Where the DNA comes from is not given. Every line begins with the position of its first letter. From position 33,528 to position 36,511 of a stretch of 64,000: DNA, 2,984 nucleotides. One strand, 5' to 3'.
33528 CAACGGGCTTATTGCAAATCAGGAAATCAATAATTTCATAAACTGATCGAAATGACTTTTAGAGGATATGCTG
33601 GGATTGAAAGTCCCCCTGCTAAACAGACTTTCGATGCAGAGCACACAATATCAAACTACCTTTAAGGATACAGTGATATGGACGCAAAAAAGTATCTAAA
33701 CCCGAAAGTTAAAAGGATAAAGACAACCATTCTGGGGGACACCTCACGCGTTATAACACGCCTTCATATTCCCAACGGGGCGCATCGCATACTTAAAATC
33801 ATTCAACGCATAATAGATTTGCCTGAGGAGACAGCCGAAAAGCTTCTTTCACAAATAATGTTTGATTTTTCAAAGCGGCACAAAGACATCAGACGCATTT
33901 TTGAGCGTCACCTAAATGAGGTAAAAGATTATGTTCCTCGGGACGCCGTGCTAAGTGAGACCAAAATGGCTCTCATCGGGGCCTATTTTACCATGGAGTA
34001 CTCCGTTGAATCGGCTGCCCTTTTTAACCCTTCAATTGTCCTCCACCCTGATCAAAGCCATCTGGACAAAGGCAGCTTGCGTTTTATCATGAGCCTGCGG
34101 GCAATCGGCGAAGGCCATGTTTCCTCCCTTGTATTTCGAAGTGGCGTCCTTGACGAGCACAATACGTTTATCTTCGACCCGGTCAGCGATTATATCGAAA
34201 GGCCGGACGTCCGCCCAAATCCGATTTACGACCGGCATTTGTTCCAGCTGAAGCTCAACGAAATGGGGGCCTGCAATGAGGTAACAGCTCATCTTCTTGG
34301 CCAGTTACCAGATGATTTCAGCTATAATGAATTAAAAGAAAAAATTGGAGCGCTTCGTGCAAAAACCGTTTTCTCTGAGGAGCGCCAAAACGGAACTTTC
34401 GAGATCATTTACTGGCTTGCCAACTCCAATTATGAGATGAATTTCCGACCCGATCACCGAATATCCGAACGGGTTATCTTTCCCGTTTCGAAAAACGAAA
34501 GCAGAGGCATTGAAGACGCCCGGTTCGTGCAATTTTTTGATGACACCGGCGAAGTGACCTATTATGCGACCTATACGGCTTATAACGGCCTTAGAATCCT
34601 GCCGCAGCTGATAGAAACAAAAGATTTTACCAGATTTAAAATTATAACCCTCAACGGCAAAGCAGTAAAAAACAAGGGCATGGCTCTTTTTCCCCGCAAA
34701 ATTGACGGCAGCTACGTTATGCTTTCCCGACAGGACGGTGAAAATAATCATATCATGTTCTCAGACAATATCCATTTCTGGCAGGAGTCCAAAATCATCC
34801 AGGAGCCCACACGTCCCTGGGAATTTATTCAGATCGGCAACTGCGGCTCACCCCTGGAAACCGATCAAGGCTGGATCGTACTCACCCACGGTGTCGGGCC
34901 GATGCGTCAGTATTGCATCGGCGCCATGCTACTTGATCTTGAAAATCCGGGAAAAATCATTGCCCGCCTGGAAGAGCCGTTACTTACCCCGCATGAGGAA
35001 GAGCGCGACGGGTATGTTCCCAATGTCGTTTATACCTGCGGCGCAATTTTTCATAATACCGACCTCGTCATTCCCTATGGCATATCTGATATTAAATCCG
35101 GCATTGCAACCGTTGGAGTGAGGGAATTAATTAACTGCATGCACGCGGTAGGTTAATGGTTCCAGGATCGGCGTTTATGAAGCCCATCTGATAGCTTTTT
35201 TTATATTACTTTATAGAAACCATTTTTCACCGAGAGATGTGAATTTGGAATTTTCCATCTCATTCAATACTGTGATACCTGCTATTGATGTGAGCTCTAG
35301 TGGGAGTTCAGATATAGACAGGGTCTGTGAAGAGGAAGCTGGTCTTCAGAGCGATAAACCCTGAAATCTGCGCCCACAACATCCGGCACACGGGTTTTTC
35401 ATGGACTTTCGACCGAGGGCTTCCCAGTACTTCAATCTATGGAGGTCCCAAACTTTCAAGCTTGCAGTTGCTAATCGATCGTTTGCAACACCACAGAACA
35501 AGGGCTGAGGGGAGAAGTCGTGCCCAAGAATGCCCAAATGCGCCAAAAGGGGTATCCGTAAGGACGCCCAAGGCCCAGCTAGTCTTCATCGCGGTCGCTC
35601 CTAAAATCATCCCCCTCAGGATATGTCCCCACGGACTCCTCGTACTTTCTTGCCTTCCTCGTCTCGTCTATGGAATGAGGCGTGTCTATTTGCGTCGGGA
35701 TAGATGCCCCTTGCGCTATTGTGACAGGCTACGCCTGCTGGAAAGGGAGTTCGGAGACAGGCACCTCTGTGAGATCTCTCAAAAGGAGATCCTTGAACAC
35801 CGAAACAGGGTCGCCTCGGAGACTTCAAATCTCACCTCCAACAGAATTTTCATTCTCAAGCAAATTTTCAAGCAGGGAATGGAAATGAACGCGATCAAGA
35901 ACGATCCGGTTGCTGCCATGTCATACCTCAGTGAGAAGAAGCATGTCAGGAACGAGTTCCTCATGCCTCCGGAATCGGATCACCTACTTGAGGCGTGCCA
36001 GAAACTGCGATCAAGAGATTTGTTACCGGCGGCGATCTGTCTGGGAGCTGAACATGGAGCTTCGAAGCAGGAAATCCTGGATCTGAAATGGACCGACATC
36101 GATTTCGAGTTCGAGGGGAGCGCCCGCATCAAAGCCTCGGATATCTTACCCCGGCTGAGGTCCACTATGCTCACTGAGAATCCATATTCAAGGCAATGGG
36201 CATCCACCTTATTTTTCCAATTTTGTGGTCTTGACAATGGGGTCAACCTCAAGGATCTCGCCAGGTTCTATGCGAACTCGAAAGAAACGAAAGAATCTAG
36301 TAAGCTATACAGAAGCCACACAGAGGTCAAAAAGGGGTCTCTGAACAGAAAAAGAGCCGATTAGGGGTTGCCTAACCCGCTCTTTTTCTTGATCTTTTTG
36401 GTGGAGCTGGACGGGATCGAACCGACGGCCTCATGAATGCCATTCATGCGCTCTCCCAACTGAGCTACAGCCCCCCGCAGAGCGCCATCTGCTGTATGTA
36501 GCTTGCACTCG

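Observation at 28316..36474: Perfect 51-bp duplication of the tRNA-Ala(GGC) 3' half brackets an ~8.1-kb island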

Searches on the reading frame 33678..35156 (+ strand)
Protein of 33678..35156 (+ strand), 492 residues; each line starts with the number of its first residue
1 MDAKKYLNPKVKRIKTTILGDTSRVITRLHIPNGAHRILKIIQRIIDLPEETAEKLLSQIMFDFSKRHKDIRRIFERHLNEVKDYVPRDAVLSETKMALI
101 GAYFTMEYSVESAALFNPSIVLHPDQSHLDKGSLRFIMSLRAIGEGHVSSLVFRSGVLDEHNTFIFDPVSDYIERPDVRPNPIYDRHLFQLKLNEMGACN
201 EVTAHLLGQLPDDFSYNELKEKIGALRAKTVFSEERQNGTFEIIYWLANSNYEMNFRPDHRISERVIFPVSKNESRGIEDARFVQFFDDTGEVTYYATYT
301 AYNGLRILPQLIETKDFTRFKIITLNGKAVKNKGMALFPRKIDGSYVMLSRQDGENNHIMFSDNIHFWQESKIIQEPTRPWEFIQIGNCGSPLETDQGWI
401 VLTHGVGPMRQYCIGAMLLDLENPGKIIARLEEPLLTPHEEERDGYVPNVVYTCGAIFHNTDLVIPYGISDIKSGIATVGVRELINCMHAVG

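Call 7: search_protein_families(library=pfam, proteins=[window:33678-35156:+], max_evalue=0.01)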
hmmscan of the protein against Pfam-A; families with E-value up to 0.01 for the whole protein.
window:33678-35156:+ (492 aa): 1 family
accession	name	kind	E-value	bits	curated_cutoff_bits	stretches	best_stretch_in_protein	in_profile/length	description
PF04041.19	Glyco_hydro_130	-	4.9e-34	118.1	26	1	263-489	84-319/320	beta-1,4-mannooligosaccharide phosphorylase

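Call 14: search_protein_families(library=ncbifam, proteins=[window:33678-35156:+], max_evalue=0.01)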
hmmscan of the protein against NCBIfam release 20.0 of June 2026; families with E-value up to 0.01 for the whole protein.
window:33678-35156:+ (492 aa): 3 families
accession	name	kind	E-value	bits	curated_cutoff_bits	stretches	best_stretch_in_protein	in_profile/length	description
NF052550.1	BManbPhaseBMBP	equivalog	2.2e-43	148.7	450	1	244-483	59-293/296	beta-1,2-mannobiose phosphorylase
NF050092.1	BtaManbiosPhlase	equivalog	9.5e-43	146.4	550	1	247-487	111-349/351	BtaManbiosPhlase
NF058598.1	BetMansidBT3780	equivalog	3.8e-09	36.1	550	1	386-479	256-362/366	beta-1,2-mannosidase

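Call 67: search_solved_structures(query=window:33678-35156:+, max_evalue=0.00001)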
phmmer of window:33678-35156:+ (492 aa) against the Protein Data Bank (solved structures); distinct sequences matched with E-value up to 0.00001: 15.
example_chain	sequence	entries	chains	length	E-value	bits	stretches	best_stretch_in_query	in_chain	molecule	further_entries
9fj8_A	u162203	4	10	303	1.7e-33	119.8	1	261-484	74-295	1,2-beta-oligomannan phosphorylase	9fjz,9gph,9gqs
7fip_A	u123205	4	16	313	4.9e-31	111.6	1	261-480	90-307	Beta-1,2-mannobiose phosphorylase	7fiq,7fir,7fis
5b0p_A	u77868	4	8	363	7.1e-26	94.6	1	265-486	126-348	Lin0857 protein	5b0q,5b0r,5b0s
9eqq_A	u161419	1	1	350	1.2e-25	93.9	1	267-489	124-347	Uhgb_MS mannoside synthase from an unknown human gut bacterium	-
9erg_A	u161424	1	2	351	1.2e-25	93.9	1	267-489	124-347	Uhgb_MS mannoside synthase from an unknown human gut bacterium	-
9erh_A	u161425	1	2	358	1.3e-25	93.8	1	267-489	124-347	Uhgb_MS mannoside synthase from an unknown human gut bacterium in complex with 1,2-beta-ma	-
1vkd_A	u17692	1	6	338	1.2e-24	90.5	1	292-485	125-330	conserved hypothetical protein TM1225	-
4udk_E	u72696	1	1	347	7.4e-20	74.8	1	294-485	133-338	UHGB_MP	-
4udg_A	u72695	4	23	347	7.4e-20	74.8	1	294-485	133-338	UHGB_MP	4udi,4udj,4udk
5ayd_A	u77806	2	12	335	4.1e-18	69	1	311-485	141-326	Beta-1,4-mannooligosaccharide phosphorylase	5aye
5ay9_A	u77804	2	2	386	3.1e-12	49.6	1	313-486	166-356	4-O-beta-D-mannosyl-D-glucose phosphorylase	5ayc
3was_A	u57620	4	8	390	5.5e-10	42.2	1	313-489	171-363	4-O-beta-D-mannosyl-D-glucose phosphorylase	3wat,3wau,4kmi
3taw_A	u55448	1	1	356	3.6e-07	32.9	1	340-476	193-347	Hypothetical glycoside hydrolase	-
4onz_A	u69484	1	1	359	5.2e-07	32.4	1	330-478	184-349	putative glycoside hydrolase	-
3r67_A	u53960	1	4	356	1.4e-06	31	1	388-477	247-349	putative Glycosidase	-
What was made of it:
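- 33678..35156 (+): 492-aa protein with a C-terminal GH130 domain and an unassigned N-terminal 250 aa. Calls 7, 14, 67.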

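Call 101: search_protein_families(library=phrogs, proteins=[window:33678-35156:+], max_evalue=0.001)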
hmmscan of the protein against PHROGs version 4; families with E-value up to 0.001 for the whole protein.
window:33678-35156:+ (492 aa): 0 families

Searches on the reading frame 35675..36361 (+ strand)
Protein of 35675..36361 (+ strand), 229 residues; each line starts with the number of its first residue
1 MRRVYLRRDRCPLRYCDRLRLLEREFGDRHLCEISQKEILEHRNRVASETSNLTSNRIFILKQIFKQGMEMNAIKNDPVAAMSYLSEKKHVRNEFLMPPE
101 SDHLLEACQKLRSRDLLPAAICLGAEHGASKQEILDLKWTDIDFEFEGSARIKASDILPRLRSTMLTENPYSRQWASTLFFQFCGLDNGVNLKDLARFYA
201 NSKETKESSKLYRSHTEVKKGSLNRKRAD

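Call 13: search_protein_families(library=pfam, proteins=[window:35675-36361:+], max_evalue=10)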
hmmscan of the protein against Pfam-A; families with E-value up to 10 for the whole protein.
seq(229 aa): 3 families
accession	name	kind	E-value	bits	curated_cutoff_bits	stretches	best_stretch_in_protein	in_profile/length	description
PF22022.2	Phage_int_M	-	0.018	15.7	27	1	20-82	30-93/96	Phage integrase central domain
PF24624.1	Int_N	-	0.039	15.1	27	1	17-83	28-97/100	Phage integrase, N-terminal domain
PF15930.10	YdiH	-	0.14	12.8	27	1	5-38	14-48/62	Domain of unknown function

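Call 15: find_homologous_proteins(query=window:35675-36361:+, max_evalue=0.001)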
Query seq(229 aa) (229 aa): 85 proteins with E <= 0.001 among 343 candidates.
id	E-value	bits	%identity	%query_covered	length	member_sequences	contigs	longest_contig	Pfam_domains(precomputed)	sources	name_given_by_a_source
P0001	8.8e-136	468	98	95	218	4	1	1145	-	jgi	-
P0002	3.6e-91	323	93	61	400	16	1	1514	PF00589.28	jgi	jgi:integrase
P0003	1.6e-76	275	75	64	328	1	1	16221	PF00589.28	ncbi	-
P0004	3.2e-71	257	81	56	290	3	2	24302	PF00589.28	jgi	jgi:integrase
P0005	1.1e-67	246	77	61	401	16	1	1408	PF00589.28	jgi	-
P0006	5.4e-66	240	80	61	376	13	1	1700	PF00589.28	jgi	-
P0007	5.6e-65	237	57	66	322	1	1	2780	PF00589.28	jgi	jgi:integrase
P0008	3.9e-64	234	74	55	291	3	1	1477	PF00589.28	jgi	jgi:integrase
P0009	2.8e-63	231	76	61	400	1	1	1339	PF00589.28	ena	-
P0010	2.1e-62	229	62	66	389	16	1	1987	PF00589.28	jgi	jgi:integrase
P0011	4.8e-58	214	60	66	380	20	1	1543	PF00589.28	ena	-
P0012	5.4e-54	201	67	61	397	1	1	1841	PF00589.28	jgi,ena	-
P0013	7.4e-54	201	58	66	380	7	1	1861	PF00589.28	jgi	jgi:integrase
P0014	1.6e-53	200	55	66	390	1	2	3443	PF00589.28,PF24624.2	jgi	jgi:integrase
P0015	5.9e-50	188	50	83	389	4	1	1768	PF00589.28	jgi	jgi:site-specific recombinase XerD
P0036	1.4e-34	138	53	58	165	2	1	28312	-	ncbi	-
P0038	6.5e-34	135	50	61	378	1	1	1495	PF13495.13,PF00589.28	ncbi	-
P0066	9.4e-24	102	87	27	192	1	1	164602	-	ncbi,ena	-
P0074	2.0e-18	85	96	20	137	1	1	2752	-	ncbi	-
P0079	9.9e-12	63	54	22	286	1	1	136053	PF00589.28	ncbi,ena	-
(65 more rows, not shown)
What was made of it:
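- On tDNA-integrated genomic island (tyrosine-integrase type): Its origin from the family is clear (call 15).
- The best intact ones are 375-401 aa with Pfam Phage_integrase (call 15).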

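Call 20: find_encoding_contigs(protein=P0066, flank=10000, max_places=4)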
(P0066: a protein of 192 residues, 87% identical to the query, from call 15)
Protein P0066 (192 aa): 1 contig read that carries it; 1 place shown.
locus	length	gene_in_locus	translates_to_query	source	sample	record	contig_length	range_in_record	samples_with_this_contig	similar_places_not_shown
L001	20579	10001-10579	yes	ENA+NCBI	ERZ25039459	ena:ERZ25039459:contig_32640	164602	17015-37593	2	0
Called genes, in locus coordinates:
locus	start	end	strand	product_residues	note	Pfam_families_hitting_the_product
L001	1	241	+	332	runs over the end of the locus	PF01041:DegT_DnrJ_EryC1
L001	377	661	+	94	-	-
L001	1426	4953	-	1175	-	PF02985:HEAT (faint), PF03130:HEAT_PBS (faint), PF13646:HEAT_2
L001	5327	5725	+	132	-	-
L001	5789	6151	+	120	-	-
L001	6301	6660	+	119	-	-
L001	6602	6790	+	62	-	-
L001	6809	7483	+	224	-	-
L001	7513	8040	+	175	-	-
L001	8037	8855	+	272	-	-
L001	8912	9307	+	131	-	-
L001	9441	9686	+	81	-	-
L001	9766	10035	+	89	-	PF12728:HTH_17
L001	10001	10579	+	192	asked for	-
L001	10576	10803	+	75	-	-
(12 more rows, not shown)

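Call 21: find_encoding_contigs(protein=P0003, flank=10000, max_places=4)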
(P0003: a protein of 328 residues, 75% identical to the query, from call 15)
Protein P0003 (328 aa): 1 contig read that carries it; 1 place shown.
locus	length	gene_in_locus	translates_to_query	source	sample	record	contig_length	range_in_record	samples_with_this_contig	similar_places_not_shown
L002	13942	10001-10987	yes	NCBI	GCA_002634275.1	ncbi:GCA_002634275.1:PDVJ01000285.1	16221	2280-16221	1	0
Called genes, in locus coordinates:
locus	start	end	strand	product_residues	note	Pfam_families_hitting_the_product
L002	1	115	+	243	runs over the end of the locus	PF03976:PPK2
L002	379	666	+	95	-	-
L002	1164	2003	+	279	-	PF00106:adh_short, PF08659:KR, PF13561:adh_short_C2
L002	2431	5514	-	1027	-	PF00211:Guanylate_cyc, PF04052:TolB_N (faint), PF17680:FlgO (faint), PF13371:TPR_9 (faint), PF00515:TPR_1 (faint), PF07719:TPR_2 (faint), PF14559:TPR_19 (weak), PF25063:ARM_TT21_C (weak), +13 more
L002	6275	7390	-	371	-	PF26125:AcrVA2-like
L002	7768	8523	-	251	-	PF13371:TPR_9 (faint), PF00515:TPR_1 (faint), PF07719:TPR_2 (faint), PF13424:TPR_12 (faint), PF13432:TPR_16 (faint), PF14559:TPR_19 (faint), PF13181:TPR_8 (faint), PF13414:TPR_11 (faint), +1 more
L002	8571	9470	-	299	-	PF06685:DUF1186, PF02810:SEC-C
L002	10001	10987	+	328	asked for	PF00589:Phage_integrase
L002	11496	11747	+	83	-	PF04014:MazE_antitoxin (weak)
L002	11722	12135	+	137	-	PF01850:PIN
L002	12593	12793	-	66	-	-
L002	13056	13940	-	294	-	?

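Call 22: find_encoding_contigs(protein=P0004, flank=10000, max_places=4)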
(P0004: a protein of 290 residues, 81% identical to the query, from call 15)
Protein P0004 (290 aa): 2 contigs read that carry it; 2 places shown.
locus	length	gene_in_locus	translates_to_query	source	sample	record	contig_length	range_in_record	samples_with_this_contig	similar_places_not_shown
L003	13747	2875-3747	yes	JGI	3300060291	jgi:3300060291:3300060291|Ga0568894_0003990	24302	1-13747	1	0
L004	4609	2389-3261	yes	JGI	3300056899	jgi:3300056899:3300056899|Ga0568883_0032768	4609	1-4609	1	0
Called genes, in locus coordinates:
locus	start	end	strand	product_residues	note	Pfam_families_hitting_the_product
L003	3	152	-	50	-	?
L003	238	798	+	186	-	-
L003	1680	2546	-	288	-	PF00072:Response_reg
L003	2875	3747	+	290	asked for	PF00589:Phage_integrase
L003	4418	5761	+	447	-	PF00589:Phage_integrase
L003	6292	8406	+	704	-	PF12161:HsdM_N, PF02384:N6_Mtase, PF05175:MTS (weak)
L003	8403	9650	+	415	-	PF01420:Methylase_S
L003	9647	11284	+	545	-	PF04326:SLFN_AlbA_2, PF13749:HATPase_c_4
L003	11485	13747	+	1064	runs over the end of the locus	PF04313:HSDR_N, PF04851:ResIII, PF18766:SWI2_SNF2, PF22679:T1R_D3-like, PF11867:T1RH-like_C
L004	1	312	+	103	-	?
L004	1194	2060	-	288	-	PF00072:Response_reg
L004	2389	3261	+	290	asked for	PF00589:Phage_integrase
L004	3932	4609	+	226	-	?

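Call 42: find_encoding_contigs(protein=P0001, flank=10000, max_places=6)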
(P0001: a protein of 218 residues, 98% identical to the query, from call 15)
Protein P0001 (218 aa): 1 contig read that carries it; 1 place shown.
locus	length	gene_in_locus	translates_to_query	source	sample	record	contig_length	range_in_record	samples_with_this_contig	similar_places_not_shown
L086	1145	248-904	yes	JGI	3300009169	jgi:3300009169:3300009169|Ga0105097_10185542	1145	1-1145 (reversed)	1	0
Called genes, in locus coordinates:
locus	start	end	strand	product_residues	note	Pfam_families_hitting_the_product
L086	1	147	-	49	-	?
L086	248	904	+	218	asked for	-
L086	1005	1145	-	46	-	?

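Call 48: list_cluster_members(proteins=[P0003, P0066, P0036, P0074, P0079, P0038])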
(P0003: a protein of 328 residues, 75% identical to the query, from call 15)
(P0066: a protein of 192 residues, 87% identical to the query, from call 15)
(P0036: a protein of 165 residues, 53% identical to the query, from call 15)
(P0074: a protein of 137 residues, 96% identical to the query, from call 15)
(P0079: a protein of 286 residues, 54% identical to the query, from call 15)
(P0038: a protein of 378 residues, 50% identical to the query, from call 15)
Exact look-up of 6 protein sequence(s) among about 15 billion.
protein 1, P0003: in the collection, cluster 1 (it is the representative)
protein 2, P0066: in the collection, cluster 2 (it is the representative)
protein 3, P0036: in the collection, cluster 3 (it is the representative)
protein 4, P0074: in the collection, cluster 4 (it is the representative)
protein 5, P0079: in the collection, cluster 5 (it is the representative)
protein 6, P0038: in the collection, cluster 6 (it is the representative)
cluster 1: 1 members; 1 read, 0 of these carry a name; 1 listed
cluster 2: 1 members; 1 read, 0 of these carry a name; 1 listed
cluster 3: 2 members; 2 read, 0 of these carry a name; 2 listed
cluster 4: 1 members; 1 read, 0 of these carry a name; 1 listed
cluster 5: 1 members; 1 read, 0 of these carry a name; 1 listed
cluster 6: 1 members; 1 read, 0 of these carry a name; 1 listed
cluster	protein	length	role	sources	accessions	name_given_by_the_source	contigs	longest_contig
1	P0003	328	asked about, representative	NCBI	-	-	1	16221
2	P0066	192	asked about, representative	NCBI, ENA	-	-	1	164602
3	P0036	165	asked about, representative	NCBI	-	-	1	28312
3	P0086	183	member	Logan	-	-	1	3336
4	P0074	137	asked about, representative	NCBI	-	-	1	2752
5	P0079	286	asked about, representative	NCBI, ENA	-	-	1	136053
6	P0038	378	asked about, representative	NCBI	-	-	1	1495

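Call 58: find_related_loci(query=P0002, collection=viral_contigs, flank=10000)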
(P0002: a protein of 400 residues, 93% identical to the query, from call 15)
Query P0002 (400 aa) in viral_contigs; peptide patterns used: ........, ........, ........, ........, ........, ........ (x = any residue, [..] = any of these).
22 stretches matched a pattern; 15 encode a relative of the query (tblastn E <= 1e-3); 15 distinct loci.
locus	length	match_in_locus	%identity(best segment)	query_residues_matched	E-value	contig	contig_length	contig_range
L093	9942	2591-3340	29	93-361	5e-27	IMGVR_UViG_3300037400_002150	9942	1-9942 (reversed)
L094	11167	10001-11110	25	6-359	4e-15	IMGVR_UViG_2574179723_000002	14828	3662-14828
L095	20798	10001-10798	26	91-354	7e-14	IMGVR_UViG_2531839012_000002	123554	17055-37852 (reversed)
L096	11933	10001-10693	29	150-355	4e-13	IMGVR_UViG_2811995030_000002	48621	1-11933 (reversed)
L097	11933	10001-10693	29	150-355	4e-13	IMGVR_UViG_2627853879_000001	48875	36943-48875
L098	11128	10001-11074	25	23-359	4e-11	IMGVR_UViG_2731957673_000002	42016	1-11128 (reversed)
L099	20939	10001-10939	24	59-363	1e-9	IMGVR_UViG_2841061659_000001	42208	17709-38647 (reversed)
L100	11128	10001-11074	25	23-359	7e-11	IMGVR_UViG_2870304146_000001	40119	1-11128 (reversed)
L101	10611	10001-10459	25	81-231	1e-7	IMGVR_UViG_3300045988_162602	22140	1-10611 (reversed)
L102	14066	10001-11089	23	23-363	2e-7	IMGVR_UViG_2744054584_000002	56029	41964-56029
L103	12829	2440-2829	28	205-351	1e-6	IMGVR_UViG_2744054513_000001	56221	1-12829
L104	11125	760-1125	30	205-343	2e-6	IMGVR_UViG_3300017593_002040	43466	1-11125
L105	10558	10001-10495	23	203-355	1e-5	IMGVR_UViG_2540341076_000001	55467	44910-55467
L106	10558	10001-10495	23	203-355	2e-5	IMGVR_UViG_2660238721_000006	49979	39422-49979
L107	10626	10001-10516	28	214-370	2e-5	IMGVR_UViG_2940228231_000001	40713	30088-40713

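Call 62: find_encoding_contigs(protein=P0002, flank=10000, max_places=4)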
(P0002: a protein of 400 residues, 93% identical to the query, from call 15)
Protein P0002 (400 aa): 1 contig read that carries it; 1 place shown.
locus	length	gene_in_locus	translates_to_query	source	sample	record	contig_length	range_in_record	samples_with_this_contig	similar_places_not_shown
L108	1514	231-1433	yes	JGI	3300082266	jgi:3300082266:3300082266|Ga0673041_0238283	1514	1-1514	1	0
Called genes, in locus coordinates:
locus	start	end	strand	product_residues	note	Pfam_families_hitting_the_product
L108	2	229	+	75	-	?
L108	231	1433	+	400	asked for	PF00589:Phage_integrase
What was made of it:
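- Intact integrases 93% identical in the retained part exist in the same kinds of sample (calls 15, 62).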
